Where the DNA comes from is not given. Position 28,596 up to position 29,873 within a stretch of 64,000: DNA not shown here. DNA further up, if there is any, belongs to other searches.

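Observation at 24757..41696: Seventeen-kb catabolic locus of unknown substrate, unusually rich in SnoaL/NTF2-fold enzymes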

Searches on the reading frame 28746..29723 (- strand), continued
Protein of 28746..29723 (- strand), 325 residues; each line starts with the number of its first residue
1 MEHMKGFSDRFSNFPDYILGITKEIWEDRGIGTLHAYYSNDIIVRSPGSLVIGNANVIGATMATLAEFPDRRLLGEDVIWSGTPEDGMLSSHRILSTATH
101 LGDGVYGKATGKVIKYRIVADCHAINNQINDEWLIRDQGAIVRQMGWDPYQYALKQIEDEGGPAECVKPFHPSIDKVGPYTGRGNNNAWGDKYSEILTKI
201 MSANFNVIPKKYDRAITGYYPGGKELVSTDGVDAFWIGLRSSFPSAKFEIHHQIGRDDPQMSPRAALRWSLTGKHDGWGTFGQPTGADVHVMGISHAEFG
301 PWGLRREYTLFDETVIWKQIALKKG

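Call 81: get_annotated_region(hit=H12, flank=13000)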
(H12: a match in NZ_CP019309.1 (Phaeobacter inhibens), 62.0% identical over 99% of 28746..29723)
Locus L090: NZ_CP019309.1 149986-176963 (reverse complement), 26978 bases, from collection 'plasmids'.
description: Phaeobacter inhibens strain DOK1-1 plasmid pDOK1-1-2, complete sequence
organism: Phaeobacter inhibens (NCBI taxid 221822)
taxonomy: Bacteria; Pseudomonadota; Alphaproteobacteria; Rhodobacterales; Roseobacteraceae; Phaeobacter; Phaeobacter inhibens
host: -; source: Single cell,seawater; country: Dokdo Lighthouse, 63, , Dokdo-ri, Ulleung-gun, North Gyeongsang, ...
typing (MOB-suite, as given by PLSDB): non-mobilizable; replicon rep_cluster_392
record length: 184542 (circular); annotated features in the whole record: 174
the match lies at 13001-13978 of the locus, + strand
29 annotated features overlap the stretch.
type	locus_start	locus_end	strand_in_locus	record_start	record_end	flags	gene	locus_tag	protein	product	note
CDS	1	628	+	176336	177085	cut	-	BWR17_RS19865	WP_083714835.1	class I SAM-dependent methyltransferase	GO:0032259 - methylation [Evidence IEA]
CDS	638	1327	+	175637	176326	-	-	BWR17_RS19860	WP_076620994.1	AzlC family ABC transporter permease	-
CDS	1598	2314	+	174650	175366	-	-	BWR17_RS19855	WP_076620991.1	HAD-IA family hydrolase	GO:0008152 - metabolic process [Evidence IEA]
CDS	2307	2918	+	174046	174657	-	-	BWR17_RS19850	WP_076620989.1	NUDIX domain-containing protein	-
CDS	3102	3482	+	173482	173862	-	-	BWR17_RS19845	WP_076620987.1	aminotransferase class V-fold PLP-dependent enzyme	-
CDS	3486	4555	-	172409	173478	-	-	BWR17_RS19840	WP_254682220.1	IS3 family transposase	-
CDS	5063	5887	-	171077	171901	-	-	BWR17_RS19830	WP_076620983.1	3-methyl-2-oxobutanoate hydroxymethyltransferase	GO:0015940 - pantothenate biosynthetic process [Evidence IEA]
CDS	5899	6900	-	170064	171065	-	-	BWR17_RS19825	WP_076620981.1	sterol desaturase family protein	GO:0008610 - lipid biosynthetic process [Evidence IEA]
CDS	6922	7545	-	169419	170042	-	-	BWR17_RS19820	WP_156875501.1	inositol oxygenase family protein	GO:0019310 - inositol catabolic process [Evidence IEA]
CDS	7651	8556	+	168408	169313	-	-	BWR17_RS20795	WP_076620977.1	LysR family transcriptional regulator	GO:0006355 - regulation of DNA-templated transcription [Evidence IEA]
CDS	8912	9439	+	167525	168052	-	-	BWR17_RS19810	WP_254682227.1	tyrosine-type recombinase/integrase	GO:0015074 - DNA integration [Evidence IEA]; GO:0006310 - DNA recombination [Evidence IEA]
CDS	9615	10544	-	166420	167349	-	-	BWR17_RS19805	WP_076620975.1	LysR family transcriptional regulator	-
CDS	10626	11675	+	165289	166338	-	-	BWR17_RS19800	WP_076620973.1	ABC transporter ATP-binding protein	-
CDS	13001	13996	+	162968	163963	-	-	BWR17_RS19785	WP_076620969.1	ester cyclase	GO:0030638 - polyketide metabolic process [Evidence IEA]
CDS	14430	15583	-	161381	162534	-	-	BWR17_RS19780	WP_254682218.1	IS3 family transposase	-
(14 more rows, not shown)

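Call 82: get_annotated_region(hit=H10, flank=14000)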
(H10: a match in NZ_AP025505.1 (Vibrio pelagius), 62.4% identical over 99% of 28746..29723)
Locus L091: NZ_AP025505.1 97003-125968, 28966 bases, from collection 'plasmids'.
description: Vibrio pelagius strain ATCC 25916 plasmid pATCC25916, complete sequence
organism: Vibrio pelagius (NCBI taxid 28169)
taxonomy: Bacteria; Pseudomonadota; Gammaproteobacteria; Vibrionales; Vibrionaceae; Vibrio; Vibrio pelagius
host: -; source: -; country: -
typing (MOB-suite, as given by PLSDB): non-mobilizable
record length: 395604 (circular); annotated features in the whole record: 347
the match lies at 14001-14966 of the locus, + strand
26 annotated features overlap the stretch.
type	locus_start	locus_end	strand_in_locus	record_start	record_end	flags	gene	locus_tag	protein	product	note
CDS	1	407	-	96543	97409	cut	purU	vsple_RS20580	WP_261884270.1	formyltetrahydrofolate deformylase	GO:0009152 - purine ribonucleotide biosynthetic process [Evidence IEA]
CDS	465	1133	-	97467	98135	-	-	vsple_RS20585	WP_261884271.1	sarcosine oxidase subunit gamma family protein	-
CDS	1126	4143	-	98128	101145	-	-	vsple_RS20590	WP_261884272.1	sarcosine oxidase subunit alpha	-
CDS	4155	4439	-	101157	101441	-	-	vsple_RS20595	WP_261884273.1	sarcosine oxidase subunit delta family protein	-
CDS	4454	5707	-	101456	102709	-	-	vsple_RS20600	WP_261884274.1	sarcosine oxidase subunit beta family protein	GO:0046653 - tetrahydrofolate metabolic process [Evidence IEA]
CDS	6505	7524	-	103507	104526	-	-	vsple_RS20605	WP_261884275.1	ester cyclase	GO:0030638 - polyketide metabolic process [Evidence IEA]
CDS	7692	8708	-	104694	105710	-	-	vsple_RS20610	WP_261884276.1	ester cyclase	GO:0030638 - polyketide metabolic process [Evidence IEA]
CDS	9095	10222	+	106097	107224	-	-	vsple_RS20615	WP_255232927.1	ABC transporter ATP-binding protein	-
CDS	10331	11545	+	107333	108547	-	-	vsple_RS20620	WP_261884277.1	extracellular solute-binding protein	-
CDS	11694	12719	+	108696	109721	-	-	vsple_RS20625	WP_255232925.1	sugar ABC transporter permease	-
CDS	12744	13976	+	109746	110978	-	-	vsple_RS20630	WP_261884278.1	carbohydrate ABC transporter permease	GO:0008643 - carbohydrate transport [Evidence IEA]; GO:0055085 - transmembrane transport [Evidence IEA]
CDS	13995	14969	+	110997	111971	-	-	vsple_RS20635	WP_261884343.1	ester cyclase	GO:0030638 - polyketide metabolic process [Evidence IEA]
CDS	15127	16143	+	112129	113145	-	-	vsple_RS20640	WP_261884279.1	nuclear transport factor 2 family protein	-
CDS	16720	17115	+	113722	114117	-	-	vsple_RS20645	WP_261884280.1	DUF2391 family protein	-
CDS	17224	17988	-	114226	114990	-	fecE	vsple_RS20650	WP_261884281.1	Fe(3+) dicitrate ABC transporter ATP-binding protein FecE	-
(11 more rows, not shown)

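Call 84: get_annotated_region(hit=H7, flank=14000)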
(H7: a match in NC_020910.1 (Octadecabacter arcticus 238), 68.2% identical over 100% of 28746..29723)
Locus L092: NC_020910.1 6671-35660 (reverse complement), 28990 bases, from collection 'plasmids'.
description: Octadecabacter arcticus 238 plasmid pOA238_160, complete sequence
organism: Octadecabacter arcticus 238 (NCBI taxid 391616)
taxonomy: Bacteria; Pseudomonadota; Alphaproteobacteria; Rhodobacterales; Roseobacteraceae; Octadecabacter; Octadecabacter arcticus; Octadecabacter arcticus 238
host: -; source: 150 km offshore; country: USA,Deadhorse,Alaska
typing (MOB-suite, as given by PLSDB): mobilizable; replicon rep_cluster_291; relaxase MOBP
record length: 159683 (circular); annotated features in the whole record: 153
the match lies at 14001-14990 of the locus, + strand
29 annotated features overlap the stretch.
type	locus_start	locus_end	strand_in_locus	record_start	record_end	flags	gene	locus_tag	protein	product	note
CDS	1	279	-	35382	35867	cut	-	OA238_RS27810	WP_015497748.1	ester cyclase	GO:0030638 - polyketide metabolic process [Evidence IEA]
CDS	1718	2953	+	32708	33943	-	-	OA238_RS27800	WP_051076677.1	extracellular solute-binding protein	-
CDS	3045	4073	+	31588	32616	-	-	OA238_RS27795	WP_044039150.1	sugar ABC transporter permease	-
CDS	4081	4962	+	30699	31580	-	-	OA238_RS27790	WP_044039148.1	carbohydrate ABC transporter permease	GO:0008643 - carbohydrate transport [Evidence IEA]; GO:0055085 - transmembrane transport [Evidence IEA]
CDS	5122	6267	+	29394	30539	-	-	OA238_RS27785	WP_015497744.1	ester cyclase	GO:0030638 - polyketide metabolic process [Evidence IEA]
CDS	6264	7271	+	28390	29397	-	-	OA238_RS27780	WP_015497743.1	nuclear transport factor 2 family protein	-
CDS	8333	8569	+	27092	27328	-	-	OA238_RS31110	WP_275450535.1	DDE-type integrase/transposase/recombinase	-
CDS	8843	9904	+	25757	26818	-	-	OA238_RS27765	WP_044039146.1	ABC transporter ATP-binding protein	-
CDS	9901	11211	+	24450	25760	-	hisD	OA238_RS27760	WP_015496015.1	histidinol dehydrogenase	GO:0000105 - histidine biosynthetic process [Evidence IEA]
CDS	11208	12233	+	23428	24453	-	-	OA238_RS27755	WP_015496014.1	ester cyclase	GO:0030638 - polyketide metabolic process [Evidence IEA]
CDS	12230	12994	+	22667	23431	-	-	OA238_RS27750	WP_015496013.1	SDR family oxidoreductase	-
CDS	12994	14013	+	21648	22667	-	-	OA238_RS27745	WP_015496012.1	LacI family DNA-binding transcriptional regulator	-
CDS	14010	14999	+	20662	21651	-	-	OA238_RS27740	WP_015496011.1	nuclear transport factor 2 family protein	-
CDS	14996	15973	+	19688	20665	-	-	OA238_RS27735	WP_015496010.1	cupin domain-containing protein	-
CDS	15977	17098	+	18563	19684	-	-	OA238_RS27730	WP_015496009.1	cobalamin-independent methionine synthase II family protein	-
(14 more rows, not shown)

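Call 85: get_annotated_region(hit=H9, flank=14000)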
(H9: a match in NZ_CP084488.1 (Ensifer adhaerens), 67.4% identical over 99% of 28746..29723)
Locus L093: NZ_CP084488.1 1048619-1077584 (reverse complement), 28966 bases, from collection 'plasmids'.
description: Ensifer adhaerens strain E-60 plasmid p-2, complete sequence
organism: Ensifer adhaerens (NCBI taxid 106592)
taxonomy: Bacteria; Pseudomonadota; Alphaproteobacteria; Hyphomicrobiales; Rhizobiaceae; Ensifer; Ensifer adhaerens
host: -; source: cellculture,soil; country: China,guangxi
typing (MOB-suite, as given by PLSDB): conjugative; relaxase MOBQ; mating-pair formation MPF_T
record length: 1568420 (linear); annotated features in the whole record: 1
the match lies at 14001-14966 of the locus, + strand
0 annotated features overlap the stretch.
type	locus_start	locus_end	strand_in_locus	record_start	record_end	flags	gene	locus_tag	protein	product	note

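Call 86: search_dna_similar(query=window:28746-29723:-, collection=plasmids, mode=protein, max_rows=60, max_evalue=1e-20, rows=best)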
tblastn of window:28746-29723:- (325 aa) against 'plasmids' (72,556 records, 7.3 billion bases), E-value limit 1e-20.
Records with a match: 53; places in all: 62; records where one place covers at least 80% of the query: 53.
Best place of each record, by identity: 60-80% 12; <60% 41.
By first word of the organism name: Sinorhizobium 15; Phaeobacter 6; Roseibium 6; Ruegeria 4; Deinococcus 4; Ensifer 3; Vibrio 2; Novosphingobium 2; Paracoccus 1; Tritonibacter 1; and 9 more.
By predicted mobility (MOB-suite, as given by PLSDB): non-mobilizable 39; mobilizable 12; conjugative 2.
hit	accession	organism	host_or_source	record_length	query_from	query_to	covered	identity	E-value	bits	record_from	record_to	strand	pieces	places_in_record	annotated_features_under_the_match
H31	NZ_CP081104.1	Ruegeria conchae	-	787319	1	325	100%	71.1%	4e-156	490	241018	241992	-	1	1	ester cyclase | LacI family DNA-binding transcriptional regulator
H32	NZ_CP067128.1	Paracoccus alcaliphilus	whole organism,soil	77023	4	325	99%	70.0%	2e-152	479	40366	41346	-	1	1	ester cyclase | LacI family DNA-binding transcriptional regulator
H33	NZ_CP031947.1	Ruegeria sp. AD91A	-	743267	4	325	99%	69.7%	6e-152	478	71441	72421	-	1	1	ester cyclase | LacI family DNA-binding transcriptional regulator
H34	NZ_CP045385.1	Ruegeria sp. THAF33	pure culture,Surface of a polyethylene ...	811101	4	325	99%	69.4%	4e-151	476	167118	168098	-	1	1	ester cyclase | LacI family DNA-binding transcriptional regulator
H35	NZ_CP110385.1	Tritonibacter mobilis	-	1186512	4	323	98%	69.8%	3e-152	479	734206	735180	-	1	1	record has no annotation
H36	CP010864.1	Marinovum algicola DG 898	-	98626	1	325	100%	68.2%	1e-149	471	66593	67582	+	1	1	SnoaL-like polyketide cyclase | Transcriptional regulator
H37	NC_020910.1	Octadecabacter arcticus 238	150 km offshore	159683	1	325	100%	68.2%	3e-143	453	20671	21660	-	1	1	nuclear transport factor 2 family protein | LacI family DNA-binding transcriptional regulator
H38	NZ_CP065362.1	Ruegeria sp. SCSIO 43209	Galaxea fascicularis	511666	1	325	100%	67.0%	1e-146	463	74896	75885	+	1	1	nuclear transport factor 2 family protein | LacI family DNA-binding transcriptional regulator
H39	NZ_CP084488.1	Ensifer adhaerens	cellculture,soil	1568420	4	325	99%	67.4%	7e-146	461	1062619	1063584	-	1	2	none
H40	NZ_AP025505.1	Vibrio pelagius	-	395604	4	325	99%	62.4%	5e-134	427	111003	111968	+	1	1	ester cyclase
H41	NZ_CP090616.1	Vibrio pelagius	single cell,surface seawater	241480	4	325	99%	61.8%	2e-132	422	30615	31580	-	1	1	ester cyclase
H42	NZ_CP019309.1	Phaeobacter inhibens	Single cell,seawater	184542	4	324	99%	62.0%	2e-135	431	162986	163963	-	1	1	ester cyclase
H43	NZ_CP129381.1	Rhizobium sp. SSA_523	single cell,Sea water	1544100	4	325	99%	58.7%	9e-122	392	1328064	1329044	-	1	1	none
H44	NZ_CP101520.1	Ensifer adhaerens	cell cuture,rhizosphere soil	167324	4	325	99%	55.1%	1e-116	377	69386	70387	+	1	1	nuclear transport factor 2 family protein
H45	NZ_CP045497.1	Mesorhizobium sp. INR15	pure culture,nutrient broth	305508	4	325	99%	55.0%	4e-112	364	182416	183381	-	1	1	ester cyclase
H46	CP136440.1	Priestia filamentosa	Leaves of Cigar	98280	2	322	99%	33.3%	2e-49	184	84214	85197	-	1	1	ester cyclase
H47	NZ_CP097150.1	Deinococcus sp. QL22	-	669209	2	320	98%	32.0%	3e-45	171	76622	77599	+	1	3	ester cyclase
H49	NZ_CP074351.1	Pantoea dispersa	tissue sample,leaves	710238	1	320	98%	31.4%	1e-44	170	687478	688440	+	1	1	nuclear transport factor 2 family protein | LacI family DNA-binding transcriptional regulator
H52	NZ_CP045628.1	Roseibium aggregatum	-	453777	4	324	99%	29.6%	1e-38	152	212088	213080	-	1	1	ester cyclase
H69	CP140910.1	Sinorhizobium medicae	Medicago lupulina,whole organism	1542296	2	324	99%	26.4%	3e-35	142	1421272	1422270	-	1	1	ester cyclase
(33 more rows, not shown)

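Call 87: get_annotated_region(hit=H49, flank=10000)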
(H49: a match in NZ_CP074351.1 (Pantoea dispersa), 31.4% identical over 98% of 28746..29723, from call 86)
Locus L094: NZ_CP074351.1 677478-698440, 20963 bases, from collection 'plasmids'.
description: Pantoea dispersa strain YSD_J2 plasmid unnamed, complete sequence
organism: Pantoea dispersa (NCBI taxid 59814)
taxonomy: Bacteria; Pseudomonadota; Gammaproteobacteria; Enterobacterales; Erwiniaceae; Pantoea; Pantoea dispersa
host: -; source: tissue sample,leaves; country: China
typing (MOB-suite, as given by PLSDB): non-mobilizable; replicon rep_cluster_1232
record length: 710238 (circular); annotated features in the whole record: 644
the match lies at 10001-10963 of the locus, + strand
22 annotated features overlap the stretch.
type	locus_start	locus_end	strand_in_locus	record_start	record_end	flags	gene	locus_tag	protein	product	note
CDS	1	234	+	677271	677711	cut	-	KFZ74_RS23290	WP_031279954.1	VOC family protein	-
CDS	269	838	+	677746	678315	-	-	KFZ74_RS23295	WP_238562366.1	GNAT family protein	-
CDS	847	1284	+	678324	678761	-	-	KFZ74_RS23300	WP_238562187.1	acetyltransferase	-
CDS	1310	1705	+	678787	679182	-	-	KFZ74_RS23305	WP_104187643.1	GFA family protein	-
CDS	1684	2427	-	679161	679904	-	-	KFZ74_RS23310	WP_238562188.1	metallophosphoesterase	-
CDS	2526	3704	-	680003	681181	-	-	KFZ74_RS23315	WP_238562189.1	cupin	-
CDS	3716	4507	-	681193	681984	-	-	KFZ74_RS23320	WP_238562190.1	aldolase/citrate lyase family protein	-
CDS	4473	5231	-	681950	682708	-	-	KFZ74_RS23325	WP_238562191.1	alpha/beta hydrolase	-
CDS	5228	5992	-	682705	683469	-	-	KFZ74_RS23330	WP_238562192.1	SDR family oxidoreductase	-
CDS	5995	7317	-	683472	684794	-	hisD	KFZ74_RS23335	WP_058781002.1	histidinol dehydrogenase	GO:0000105 - histidine biosynthetic process [Evidence IEA]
CDS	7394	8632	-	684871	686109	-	-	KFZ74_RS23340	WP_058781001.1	MFS transporter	GO:0055085 - transmembrane transport [Evidence IEA]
CDS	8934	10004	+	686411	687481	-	-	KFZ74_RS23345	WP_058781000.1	LacI family DNA-binding transcriptional regulator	-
CDS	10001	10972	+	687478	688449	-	-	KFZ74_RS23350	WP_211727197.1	nuclear transport factor 2 family protein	-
CDS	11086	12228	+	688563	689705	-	-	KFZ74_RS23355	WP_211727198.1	ester cyclase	GO:0030638 - polyketide metabolic process [Evidence IEA]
CDS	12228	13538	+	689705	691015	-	hisD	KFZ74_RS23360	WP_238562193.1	histidinol dehydrogenase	GO:0000105 - histidine biosynthetic process [Evidence IEA]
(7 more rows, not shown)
